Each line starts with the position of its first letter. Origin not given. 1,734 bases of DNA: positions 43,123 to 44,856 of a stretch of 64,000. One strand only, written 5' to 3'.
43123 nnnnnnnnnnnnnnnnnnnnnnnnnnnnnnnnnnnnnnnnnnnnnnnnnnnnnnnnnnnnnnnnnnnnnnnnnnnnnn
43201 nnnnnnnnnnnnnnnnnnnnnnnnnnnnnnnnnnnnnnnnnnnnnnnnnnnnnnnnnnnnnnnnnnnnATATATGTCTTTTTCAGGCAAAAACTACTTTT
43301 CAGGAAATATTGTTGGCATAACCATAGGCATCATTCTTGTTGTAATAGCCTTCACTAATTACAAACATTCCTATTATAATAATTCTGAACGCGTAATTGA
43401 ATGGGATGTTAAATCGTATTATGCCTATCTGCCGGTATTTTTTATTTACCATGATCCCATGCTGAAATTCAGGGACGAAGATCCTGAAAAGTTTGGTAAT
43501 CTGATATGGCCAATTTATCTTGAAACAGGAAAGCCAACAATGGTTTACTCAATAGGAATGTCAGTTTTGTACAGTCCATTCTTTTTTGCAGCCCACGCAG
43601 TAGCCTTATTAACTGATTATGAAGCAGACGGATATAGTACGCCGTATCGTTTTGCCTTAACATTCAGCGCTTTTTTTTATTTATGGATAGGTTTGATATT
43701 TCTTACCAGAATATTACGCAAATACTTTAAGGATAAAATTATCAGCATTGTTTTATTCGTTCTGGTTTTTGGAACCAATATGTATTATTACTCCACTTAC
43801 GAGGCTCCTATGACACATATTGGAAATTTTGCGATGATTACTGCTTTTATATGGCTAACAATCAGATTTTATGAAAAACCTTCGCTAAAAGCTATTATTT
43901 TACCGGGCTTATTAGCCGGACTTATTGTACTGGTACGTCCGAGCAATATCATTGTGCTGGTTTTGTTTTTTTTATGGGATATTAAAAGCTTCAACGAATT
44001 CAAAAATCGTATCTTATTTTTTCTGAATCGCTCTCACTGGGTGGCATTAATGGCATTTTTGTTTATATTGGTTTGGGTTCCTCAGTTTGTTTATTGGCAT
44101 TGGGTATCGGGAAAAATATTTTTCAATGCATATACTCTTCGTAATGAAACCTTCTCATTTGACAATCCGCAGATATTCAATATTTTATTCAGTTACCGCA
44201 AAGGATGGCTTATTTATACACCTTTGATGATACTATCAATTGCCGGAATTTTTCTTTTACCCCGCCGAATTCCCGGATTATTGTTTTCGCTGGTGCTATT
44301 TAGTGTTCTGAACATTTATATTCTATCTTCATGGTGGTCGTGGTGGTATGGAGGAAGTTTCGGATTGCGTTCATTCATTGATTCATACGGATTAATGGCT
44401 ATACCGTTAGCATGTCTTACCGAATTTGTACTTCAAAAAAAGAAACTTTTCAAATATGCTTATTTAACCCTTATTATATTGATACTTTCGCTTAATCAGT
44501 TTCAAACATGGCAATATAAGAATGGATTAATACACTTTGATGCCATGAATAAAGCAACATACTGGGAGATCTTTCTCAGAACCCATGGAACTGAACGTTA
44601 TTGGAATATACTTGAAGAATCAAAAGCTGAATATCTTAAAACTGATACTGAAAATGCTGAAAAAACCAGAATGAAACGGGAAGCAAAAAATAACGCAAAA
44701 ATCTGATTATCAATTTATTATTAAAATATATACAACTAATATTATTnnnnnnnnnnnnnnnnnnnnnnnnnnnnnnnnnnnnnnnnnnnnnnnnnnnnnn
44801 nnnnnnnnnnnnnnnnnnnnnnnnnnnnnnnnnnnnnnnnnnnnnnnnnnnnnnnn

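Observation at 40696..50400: Arn-like lipid-carrier aminosugar module coupled to three GT-C-type membrane proteins: candidate undescribed envelope glycosylation system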

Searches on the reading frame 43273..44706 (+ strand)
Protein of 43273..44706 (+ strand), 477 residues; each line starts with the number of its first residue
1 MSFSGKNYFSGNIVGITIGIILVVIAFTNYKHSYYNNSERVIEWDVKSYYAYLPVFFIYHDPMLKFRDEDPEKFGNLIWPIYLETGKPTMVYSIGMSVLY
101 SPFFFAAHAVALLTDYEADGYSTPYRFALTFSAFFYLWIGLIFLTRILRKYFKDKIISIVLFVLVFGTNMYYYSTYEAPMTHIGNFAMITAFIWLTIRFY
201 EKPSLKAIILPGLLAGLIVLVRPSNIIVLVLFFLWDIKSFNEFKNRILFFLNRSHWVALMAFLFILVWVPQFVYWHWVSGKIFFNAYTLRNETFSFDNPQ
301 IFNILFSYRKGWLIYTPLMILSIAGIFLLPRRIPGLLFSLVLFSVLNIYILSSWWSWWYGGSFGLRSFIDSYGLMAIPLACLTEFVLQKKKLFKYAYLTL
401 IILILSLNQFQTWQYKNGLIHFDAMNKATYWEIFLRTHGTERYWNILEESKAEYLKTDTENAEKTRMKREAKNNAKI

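Call 3: search_protein_families(library=pfam, proteins=[window:43273-44706:+], max_evalue=0.01)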
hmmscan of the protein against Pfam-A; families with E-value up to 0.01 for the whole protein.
window:43273-44706:+ (477 aa): 0 families

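Call 4: search_protein_families(library=ncbifam, proteins=[window:43273-44706:+], max_evalue=0.01)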
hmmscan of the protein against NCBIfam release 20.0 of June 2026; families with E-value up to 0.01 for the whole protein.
window:43273-44706:+ (477 aa): 1 family
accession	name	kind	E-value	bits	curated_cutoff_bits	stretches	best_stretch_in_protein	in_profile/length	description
NF047440.1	LA3751_2_3_fam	subfamily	2e-12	46.7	200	1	123-417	96-387/460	LA_3751/LA_3752 family putative glycosyltransferase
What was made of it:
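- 43273..44706 (+): Protein B (477 aa): GT-C-fold glycosyltransferase. It starts 4 nt after the GT2 stop and is a paralogue of C. Sub-threshold NCBIfam LA_3751/LA_3752 hit: 46.7 bits against a cut-off of 200 (call 4).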

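Call 20: find_homologous_proteins(query=window:43273-44706:+, max_evalue=0.00001)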
Query window:43273-44706:+ (477 aa): 1332 proteins with E <= 0.00001 among 8000 candidates; the best 120 are listed.
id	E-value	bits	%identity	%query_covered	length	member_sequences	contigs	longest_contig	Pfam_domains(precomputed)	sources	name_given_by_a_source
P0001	0.0e+0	1013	94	98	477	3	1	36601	-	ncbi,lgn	ncbi:MAG: hypothetical protein WBJ84_09300 [Bacteroidales bacterium]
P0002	1.5e-190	653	58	99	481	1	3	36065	-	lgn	-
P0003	3.1e-188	645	56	99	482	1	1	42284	-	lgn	-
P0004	1.4e-171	590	54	98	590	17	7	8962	-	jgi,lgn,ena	jgi:hypothetical protein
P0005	3.1e-169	582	55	95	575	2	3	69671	-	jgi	jgi:hypothetical protein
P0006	8.5e-169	581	54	98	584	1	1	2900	-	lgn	-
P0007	2.5e-167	576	56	94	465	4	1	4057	-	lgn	-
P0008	7.5e-167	574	55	98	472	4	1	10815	-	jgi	jgi:hypothetical protein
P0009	6.8e-166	571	53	98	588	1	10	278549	-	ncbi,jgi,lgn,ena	jgi:hypothetical protein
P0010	8.1e-166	571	58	91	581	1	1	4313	-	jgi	jgi:hypothetical protein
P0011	1.5e-165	570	55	94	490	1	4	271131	-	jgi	jgi:hypothetical protein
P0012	2.0e-165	570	54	97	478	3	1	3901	-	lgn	-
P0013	3.0e-165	569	55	97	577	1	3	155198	-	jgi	jgi:hypothetical protein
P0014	1.0e-164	567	53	98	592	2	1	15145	-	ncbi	-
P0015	1.2e-164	567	54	96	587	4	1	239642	-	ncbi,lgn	ncbi:MAG: hypothetical protein R6U58_06535 [Bacteroidales bacterium]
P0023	1.4e-162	560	53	96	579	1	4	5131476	-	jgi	jgi:hypothetical protein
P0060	3.7e-142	493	50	95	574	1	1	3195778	-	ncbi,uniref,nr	ncbi:hypothetical protein [Tenuifilum thalassicum]|uniref:Glycosyltransferase RgtA/B/C/D-like domain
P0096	2.4e-129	451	45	97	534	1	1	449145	-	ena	-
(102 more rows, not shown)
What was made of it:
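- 43273..44706 (+): At least 1332 homologues (call 20).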

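Call 22: find_encoding_contigs(protein=P0060, flank=10000, max_places=2)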
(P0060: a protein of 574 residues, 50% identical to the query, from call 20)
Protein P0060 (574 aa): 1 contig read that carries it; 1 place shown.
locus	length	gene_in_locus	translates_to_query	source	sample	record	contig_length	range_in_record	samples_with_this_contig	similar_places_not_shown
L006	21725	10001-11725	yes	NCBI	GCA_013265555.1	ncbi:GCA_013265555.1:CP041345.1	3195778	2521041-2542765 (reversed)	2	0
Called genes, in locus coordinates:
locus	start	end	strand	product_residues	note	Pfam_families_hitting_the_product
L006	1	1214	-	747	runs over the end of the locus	PF00933:Glyco_hydro_3, PF01915:Glyco_hydro_3_C, PF14310:Fn3-like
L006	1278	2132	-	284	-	PF00801:PKD, PF18911:PKD_4 (weak)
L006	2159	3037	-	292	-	-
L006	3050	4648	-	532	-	PF14322:SusD-like_3, PF07980:SusD_RagB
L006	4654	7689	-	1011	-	PF13620:CarboxypepD_reg, PF13715:CarbopepD_reg_2, PF07715:Plug, PF00593:TonB_dep_Rec_b-barrel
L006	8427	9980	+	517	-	PF13231:PMT_2 (weak)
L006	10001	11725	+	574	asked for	-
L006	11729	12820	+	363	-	PF00535:Glycos_transf_2, PF13641:Glyco_tranf_2_3 (faint), PF00535:Glycos_transf_2 (weak)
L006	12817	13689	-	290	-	PF03706:LPG_synthase_TM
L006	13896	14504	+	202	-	PF14127:DUF4294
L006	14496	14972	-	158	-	-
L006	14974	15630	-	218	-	PF01965:DJ-1_PfpI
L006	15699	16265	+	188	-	PF02834:LigT_PEase, PF10469:AKAP7_NLS, PF13563:2_5_RNA_ligase2, PF02834:LigT_PEase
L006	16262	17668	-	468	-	PF13727:CoA_binding_3, PF02397:Bac_transf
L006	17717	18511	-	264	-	-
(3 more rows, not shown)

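Call 23: find_encoding_contigs(protein=P0023, flank=10000, max_places=2)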
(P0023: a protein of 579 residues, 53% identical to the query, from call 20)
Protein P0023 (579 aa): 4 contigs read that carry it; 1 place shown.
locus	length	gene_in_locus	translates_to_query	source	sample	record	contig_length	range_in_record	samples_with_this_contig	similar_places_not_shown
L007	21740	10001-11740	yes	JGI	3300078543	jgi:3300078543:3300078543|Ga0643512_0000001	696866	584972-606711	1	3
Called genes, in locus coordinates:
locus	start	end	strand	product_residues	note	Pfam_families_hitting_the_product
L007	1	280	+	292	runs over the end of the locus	PF02195:ParB_N, PF17762:HTH_ParB, PF23552:ParB_C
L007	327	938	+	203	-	PF18935:DUF5683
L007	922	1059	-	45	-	-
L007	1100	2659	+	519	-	PF01464:SLT, PF01476:LysM, PF23473:LysM3_LYK4_5 (faint), PF01476:LysM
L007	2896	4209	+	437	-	-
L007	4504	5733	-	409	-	PF01926:MMR_HSR1, PF18128:HydF_dimer, PF18133:HydF_tetramer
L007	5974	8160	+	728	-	-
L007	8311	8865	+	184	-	PF04264:YceI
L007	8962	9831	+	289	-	PF19089:DUF5777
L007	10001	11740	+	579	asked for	-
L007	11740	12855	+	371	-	PF00535:Glycos_transf_2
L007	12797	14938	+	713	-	-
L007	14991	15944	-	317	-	PF03706:LPG_synthase_TM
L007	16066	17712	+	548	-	-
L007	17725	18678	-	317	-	PF00535:Glycos_transf_2, PF13641:Glyco_tranf_2_3 (weak)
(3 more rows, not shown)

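Call 24: find_encoding_contigs(protein=P0096, flank=10000, max_places=2)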
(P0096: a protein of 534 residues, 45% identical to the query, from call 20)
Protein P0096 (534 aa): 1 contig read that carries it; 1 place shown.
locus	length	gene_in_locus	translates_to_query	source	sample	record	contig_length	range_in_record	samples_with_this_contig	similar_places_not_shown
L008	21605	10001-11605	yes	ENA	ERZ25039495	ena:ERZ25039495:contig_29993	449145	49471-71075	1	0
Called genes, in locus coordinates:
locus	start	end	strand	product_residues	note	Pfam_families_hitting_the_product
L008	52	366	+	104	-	PF00160:Pro_isomerase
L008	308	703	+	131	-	PF00160:Pro_isomerase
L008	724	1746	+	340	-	PF02912:Phe_tRNA-synt_N, PF01409:tRNA-synt_2d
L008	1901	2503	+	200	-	PF02397:Bac_transf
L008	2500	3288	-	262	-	PF13369:Transglut_core2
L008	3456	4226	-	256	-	PF00512:HisKA, PF02518:HATPase_c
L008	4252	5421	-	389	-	PF00989:PAS (weak), PF13188:PAS_8 (weak), PF08448:PAS_4, PF13426:PAS_9, PF13188:PAS_8 (weak), PF08447:PAS_3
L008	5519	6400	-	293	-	PF01048:PNP_UDP_1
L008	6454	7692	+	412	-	PF00994:MoCF_biosynth, PF18146:CinA_KH, PF02464:CinA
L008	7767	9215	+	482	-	PF00912:Transgly, PF28500:PBP_middle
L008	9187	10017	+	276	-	PF00905:Transpeptidase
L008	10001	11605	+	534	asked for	-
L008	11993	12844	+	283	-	PF00535:Glycos_transf_2, PF10111:Glyco_tranf_2_2, PF13641:Glyco_tranf_2_3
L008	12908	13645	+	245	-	PF08241:Methyltransf_11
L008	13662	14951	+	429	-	PF04422:FrhB_FdhB_N, PF04432:FrhB_FdhB_C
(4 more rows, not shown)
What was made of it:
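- Tenuifilum and other distant relatives show B-GT2-LPG_synthase_TM (calls 22-24).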

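Call 44: predict_structure(alignment_id=A1)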
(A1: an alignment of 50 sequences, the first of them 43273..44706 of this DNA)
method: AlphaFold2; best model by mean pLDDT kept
length: 477 residues; sequences in the alignment: 50
mean_pLDDT: 91.8   pTM: 0.91
mean pLDDT of the five models: 91.8, 90.9, 90.8, 90.0, 89.5
residues with pLDDT >= 90: 377; 70-90: 72; 50-70: 22; < 50: 6
segments of 3 or more residues with pLDDT < 50: 1-4
pLDDT, mean of each block of 10 residues (from residue 1): 50 94 98 92 90 96 93 88 91 93 98 97 97 97 98 98 97 94 96 98 96 97 94 97 98 97 97 94 84 82 91 95 98 96 96 74 78 98 98 98 97 93 89 95 93 80 75 62
secondary structure, 60 per line:
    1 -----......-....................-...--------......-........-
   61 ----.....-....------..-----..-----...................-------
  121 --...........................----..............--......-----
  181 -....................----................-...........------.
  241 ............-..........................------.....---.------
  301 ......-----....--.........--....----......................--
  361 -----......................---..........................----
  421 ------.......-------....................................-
elements in order: H6-11 H13-32 H45-50 H52-59 H65-69 H71-74 H95-113 H123-149 H154-167 H170-175 H182-201 H206-221 H223-233 H240-252 H254-279 H286-290 H301-306 H312-315 H318-326 H329-332 H337-353 H355-358 H366-387 H391-416 H427-433 H441-476
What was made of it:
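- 43273..44706 (+): AF2 model: pLDDT 91.8, pTM 0.91 (call 44).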

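Call 47: fold_search(model_id=the predicted structure, library=pdb)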
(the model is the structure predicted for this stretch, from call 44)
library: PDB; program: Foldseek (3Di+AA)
matches with E <= 10: 224; with E <= 0.001: 6
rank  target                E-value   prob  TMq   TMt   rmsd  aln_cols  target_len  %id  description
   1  6gxc_A                7.7e-05  1.00  0.46  0.33   9.7       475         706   12  Bacterial oligosaccharyltransferase PglB in complex with an inhibitory peptide and a reactive lipid-linked oligosaccha (released 2018-11-14)
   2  5ogl_A                2.1e-04  1.00  0.40  0.29  12.9       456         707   11  Structure of bacterial oligosaccharyltransferase PglB in complex with an acceptor peptide and an lipid-linked oligosac (released 2017-10-25)
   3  8age_A                2.3e-04  1.00  0.49  0.38  13.2       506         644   13  Structure of yeast oligosaccharylransferase complex with acceptor peptide bound (released 2022-12-07)
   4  9n9j_I                3.1e-04  1.00  0.48  0.35  13.3       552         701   13  Structure of a GRP94 folding intermediate engaged with a CCDC134- and FKBP11-bound secretory translocon (released 2025-11-19)
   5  9s6t_A                4.0e-04  1.00  0.50  0.50   5.8       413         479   14  Ternary cryo-EM structure of chicken ALG12 with Dol25-PP-GlcNAc2Man7, Dol25-P-Man, and Fab (released 2026-03-18)
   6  7e9s_A                4.4e-04  1.00  0.49  0.29  13.6       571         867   12  Archaeal oligosaccharyltransferase AglB from Archaeoglobus fulgidus in complex with an inhibitory peptide and a dolich (released 2021-09-08)
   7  7oci_F                1.1e-03  1.00  0.47  0.37  13.8       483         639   14  Cryo-EM structure of yeast Ost6p containing oligosaccharyltransferase complex (released 2022-02-16)
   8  8pn9_A                1.9e-03  1.00  0.52  0.40  13.9       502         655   14  Structure of human oligosaccharyltransferase OST-A complex bound to NGI-1 (released 2024-05-08)
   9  3rce_A                2.2e-03  1.00  0.45  0.33   9.1       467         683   13  Bacterial oligosaccharyltransferase PglB (released 2011-06-15)
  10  3wak                  3.0e-03  1.00  0.51  0.31  15.1       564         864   13  Crystal structure of the Archaeoglobus fulgidus oligosaccharyltransferase (O29867_ARCFU) in the apo form (released 2013-10-30)
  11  6s7o_A                3.7e-03  1.00  0.51  0.39  13.8       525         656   13  Cryo-EM structure of human oligosaccharyltransferase complex OST-A (released 2019-12-18)
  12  8agb_A                3.7e-03  1.00  0.46  0.36  13.9       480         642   15  Structure of yeast oligosaccharylransferase complex with lipid-linked oligosaccharide bound (released 2022-12-07)
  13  8b6l_I                4.0e-03  1.00  0.49  0.36  10.0       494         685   12  Subtomogram average of the human Sec61-TRAP-OSTA-translocon (released 2022-12-07)
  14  3waj                  4.2e-03  1.00  0.42  0.28  17.4       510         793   15  Crystal structure of the Archaeoglobus fulgidus oligosaccharyltransferase (O29867_ARCFU) complex with Zn and sulfate (released 2013-10-30)
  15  6ftg_5                5.4e-03  1.00  0.49  0.38  12.0       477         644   12  Subtomogram average of OST-containing ribosome-translocon complexes from canine rough microsomal membranes (released 2018-03-21)
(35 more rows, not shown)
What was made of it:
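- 43273..44706 (+): The top 29 Foldseek PDB hits are all GT-C: PglB 7.7e-5, STT3, ALG12, AglB, ArnT, EmbA/B, Pmt4, AftA, ALG6 (call 47).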

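Call 51: find_related_loci(query=A1, collection=metagenome_contigs, flank=10000)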
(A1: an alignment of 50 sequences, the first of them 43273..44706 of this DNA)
Query A1 (477 aa) in metagenome_contigs; peptide patterns used: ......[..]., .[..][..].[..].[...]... (x = any residue, [..] = any of these).
600 stretches matched a pattern (row limit reached: there are more); 439 encode a relative of the query (tblastn E <= 1e-3); the best 80 are kept; 79 distinct loci.
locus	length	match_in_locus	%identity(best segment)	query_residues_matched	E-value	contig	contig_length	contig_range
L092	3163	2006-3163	57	1-385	7e-160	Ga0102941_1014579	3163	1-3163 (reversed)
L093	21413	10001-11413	51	6-470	8e-147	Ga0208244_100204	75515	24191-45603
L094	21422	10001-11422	51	7-477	2e-142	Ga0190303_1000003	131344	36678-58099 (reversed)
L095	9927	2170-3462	49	16-447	3e-139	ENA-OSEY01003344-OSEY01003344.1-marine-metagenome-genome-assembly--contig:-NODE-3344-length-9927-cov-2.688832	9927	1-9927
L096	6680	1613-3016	47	7-468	2e-136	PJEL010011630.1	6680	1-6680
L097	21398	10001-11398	50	6-474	3e-145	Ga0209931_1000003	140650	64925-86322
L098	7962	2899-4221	47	1-446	8e-130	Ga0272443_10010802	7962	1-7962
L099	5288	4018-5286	51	7-429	8e-127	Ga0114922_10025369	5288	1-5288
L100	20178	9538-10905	43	6-460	1e-122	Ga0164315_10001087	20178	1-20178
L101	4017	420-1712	47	16-448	9e-125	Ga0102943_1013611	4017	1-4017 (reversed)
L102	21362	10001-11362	45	18-466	1e-121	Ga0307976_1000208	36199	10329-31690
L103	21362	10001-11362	45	18-466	1e-121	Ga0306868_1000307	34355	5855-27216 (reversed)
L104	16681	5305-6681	44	7-470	2e-121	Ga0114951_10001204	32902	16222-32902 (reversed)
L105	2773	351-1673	48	21-457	2e-123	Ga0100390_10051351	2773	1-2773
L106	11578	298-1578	46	17-436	2e-117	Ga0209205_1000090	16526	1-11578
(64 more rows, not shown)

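Call 57: search_protein_families(library=pfam, alignment_id=A1, max_evalue=0.01)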
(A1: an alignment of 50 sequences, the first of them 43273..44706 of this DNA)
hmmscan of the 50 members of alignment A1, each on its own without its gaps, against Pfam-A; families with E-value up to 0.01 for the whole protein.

A. member 1, window:43273-44706:+ (477 aa): 0 families

B. families by the number of members that match (of 50 scanned): 4 families
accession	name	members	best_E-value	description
PF13231.12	PMT_2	4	1.2e-06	Dolichyl-phosphate-mannose-protein mannosyltransferase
PF20176.3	DUF6541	3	0.0013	Family of unknown function (DUF6541)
PF03901.23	Glyco_transf_22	1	0.00066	Alg9-like mannosyltransferase family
PF04995.19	CcmD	1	0.0036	Heme exporter protein D (CcmD)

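Call 70: search_protein_families(library=pfam, proteins=[L104:9731-11326:-], max_evalue=0.001)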
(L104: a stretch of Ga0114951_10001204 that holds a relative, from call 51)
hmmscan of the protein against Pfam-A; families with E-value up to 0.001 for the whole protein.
L104:9731-11326:- (531 aa): 0 families

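Call 75: search_protein_families(library=pfam, proteins=[L100:17182-19047:-], max_evalue=1)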
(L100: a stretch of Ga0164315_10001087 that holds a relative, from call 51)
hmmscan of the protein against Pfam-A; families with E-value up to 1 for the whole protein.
L100:17182-19047:- (621 aa): 1 family
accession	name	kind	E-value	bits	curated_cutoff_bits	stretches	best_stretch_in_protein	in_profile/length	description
PF04478.17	Mid2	-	0.16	12.2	23.2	1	10-58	47-96/150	Mid2 like cell wall stress sensor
